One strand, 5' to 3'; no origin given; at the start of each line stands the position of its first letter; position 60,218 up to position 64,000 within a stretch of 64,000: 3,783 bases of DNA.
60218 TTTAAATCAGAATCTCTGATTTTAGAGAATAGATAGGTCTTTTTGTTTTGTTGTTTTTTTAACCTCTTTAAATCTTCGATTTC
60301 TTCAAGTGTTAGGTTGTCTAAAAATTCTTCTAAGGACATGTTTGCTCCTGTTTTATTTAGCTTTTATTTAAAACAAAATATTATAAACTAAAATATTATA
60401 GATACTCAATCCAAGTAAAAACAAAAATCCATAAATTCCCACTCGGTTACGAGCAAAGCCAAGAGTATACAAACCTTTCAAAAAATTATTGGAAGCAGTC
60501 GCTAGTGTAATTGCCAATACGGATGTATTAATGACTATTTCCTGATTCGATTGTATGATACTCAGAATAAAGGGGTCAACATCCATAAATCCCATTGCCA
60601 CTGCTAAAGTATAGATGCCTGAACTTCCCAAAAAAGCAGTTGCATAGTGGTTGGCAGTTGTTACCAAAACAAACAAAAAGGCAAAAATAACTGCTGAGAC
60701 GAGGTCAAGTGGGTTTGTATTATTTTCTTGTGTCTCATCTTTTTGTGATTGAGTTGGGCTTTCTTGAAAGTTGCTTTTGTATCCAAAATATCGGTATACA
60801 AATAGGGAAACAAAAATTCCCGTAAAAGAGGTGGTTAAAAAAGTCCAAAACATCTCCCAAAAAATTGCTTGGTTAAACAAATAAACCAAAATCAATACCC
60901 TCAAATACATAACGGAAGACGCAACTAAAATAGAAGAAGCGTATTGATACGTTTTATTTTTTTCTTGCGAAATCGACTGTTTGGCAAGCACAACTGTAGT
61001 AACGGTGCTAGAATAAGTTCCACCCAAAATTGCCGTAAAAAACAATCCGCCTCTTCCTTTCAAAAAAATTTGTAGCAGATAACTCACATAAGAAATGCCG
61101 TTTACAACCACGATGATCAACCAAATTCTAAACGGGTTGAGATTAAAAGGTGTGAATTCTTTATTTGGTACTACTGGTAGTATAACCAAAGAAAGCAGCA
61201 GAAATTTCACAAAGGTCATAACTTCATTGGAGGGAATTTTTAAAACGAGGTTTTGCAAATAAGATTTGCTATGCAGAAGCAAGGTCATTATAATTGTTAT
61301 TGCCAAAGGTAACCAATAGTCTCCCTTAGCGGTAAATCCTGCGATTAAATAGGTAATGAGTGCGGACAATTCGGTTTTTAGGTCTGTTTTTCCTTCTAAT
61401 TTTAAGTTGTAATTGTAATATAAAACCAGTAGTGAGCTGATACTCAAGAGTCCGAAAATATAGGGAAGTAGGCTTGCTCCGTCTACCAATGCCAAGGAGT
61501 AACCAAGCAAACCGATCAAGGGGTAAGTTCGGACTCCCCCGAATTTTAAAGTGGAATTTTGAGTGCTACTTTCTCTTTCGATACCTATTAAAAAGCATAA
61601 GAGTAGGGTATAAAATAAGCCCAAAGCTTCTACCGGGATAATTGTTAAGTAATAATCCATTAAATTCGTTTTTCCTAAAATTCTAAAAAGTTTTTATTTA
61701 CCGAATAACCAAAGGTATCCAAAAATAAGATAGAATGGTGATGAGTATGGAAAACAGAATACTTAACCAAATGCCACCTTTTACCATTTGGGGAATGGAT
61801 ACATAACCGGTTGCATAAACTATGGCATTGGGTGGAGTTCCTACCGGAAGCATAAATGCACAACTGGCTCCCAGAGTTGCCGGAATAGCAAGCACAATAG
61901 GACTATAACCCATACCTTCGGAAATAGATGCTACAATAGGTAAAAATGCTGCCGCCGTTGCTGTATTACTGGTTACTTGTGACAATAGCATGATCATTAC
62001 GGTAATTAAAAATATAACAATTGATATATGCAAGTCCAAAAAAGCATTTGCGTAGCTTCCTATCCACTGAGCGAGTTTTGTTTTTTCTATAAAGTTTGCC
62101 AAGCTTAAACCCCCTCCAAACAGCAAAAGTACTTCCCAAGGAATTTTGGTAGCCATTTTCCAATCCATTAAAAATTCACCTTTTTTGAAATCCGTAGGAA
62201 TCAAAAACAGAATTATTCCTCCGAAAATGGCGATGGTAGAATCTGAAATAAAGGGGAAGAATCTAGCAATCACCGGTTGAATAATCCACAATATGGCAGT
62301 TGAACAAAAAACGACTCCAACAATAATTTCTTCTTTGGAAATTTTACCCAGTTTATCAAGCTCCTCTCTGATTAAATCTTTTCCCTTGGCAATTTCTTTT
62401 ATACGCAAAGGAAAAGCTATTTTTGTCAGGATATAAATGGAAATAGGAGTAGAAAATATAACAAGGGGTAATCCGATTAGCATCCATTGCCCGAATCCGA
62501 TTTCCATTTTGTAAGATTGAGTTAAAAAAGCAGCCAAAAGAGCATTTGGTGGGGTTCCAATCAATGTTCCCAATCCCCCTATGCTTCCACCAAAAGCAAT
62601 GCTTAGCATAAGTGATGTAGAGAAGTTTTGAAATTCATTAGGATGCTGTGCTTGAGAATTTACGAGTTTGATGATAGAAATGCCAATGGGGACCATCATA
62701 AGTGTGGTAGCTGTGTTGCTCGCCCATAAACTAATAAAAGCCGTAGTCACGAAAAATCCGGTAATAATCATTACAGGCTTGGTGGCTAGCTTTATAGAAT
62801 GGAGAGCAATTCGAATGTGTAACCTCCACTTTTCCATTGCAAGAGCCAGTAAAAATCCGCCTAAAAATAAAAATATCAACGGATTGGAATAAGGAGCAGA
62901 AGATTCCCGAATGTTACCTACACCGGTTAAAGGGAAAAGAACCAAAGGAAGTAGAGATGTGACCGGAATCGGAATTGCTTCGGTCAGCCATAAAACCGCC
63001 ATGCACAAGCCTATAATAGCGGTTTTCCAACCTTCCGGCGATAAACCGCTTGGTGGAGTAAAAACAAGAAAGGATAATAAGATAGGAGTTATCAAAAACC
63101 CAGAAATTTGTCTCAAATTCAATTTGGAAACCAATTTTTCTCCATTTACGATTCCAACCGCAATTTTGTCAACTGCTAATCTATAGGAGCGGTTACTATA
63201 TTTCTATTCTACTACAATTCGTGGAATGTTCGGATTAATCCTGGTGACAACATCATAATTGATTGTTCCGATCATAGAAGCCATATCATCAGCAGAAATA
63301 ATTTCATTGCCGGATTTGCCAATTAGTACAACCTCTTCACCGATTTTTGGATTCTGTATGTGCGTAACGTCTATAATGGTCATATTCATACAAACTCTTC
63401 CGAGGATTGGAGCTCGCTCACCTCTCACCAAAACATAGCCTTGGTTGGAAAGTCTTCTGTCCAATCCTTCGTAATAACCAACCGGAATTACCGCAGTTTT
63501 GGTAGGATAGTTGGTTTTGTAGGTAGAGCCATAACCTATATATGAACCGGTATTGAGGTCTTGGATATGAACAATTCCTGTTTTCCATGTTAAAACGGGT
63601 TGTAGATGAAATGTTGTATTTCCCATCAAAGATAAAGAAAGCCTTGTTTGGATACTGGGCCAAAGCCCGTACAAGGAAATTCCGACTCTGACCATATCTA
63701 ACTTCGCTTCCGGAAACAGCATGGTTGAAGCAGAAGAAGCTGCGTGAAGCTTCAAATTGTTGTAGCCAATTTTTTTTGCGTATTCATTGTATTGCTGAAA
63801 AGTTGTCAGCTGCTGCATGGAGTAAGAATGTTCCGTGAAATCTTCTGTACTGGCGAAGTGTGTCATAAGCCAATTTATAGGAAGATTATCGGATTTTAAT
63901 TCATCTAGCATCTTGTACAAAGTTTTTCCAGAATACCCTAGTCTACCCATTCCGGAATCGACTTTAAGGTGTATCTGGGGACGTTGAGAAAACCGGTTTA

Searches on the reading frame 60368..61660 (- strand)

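Call 26: search_protein_families(library=pfam, proteins=[window:60368-61660:-])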
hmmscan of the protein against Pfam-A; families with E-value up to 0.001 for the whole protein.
window:60368-61660:- (430 aa): 2 families
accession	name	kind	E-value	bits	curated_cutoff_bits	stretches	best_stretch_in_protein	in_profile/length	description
PF13194.11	DUF4010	-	3.2e-48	164.7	30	1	184-401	1-208/210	Domain of unknown function (DUF4010)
PF02308.21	MgtC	-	2.1e-11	44.7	31.4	1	15-137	1-120/121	MgtC family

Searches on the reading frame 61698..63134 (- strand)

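Call 26: search_protein_families(library=pfam, proteins=[window:61698-63134:-])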
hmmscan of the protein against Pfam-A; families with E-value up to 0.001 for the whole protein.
window:61698-63134:- (478 aa): 2 families
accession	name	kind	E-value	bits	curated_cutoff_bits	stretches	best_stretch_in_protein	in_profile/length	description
PF00939.25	Na_sulph_symp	-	2.2e-71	241.7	27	1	14-477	9-471/472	Sodium:sulfate symporter transmembrane region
PF03600.22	CitMHS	-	4.6e-55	187.5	31.9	2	47-416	2-332/336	Citrate transporter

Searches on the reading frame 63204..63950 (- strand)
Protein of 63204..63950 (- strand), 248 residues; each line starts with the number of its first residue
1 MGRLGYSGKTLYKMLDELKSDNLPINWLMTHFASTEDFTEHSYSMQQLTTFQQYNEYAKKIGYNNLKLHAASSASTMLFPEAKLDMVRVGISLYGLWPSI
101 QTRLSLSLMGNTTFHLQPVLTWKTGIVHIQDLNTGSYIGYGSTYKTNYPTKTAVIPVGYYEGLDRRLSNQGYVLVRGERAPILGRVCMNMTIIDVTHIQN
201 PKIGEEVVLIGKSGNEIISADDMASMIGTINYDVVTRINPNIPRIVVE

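Call 26: search_protein_families(library=pfam, proteins=[window:63204-63950:-])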
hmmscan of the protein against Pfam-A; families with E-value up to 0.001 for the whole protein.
window:63204-63950:- (248 aa): 2 families
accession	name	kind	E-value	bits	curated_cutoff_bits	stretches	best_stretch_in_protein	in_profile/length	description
PF00842.27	Ala_racemase_C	-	5.4e-44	149.3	25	1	119-245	1-126/127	Alanine racemase, C-terminal domain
PF01168.26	Ala_racemase_N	-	5.6e-18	65.9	24.1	1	1-96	124-218/220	Alanine racemase, N-terminal domain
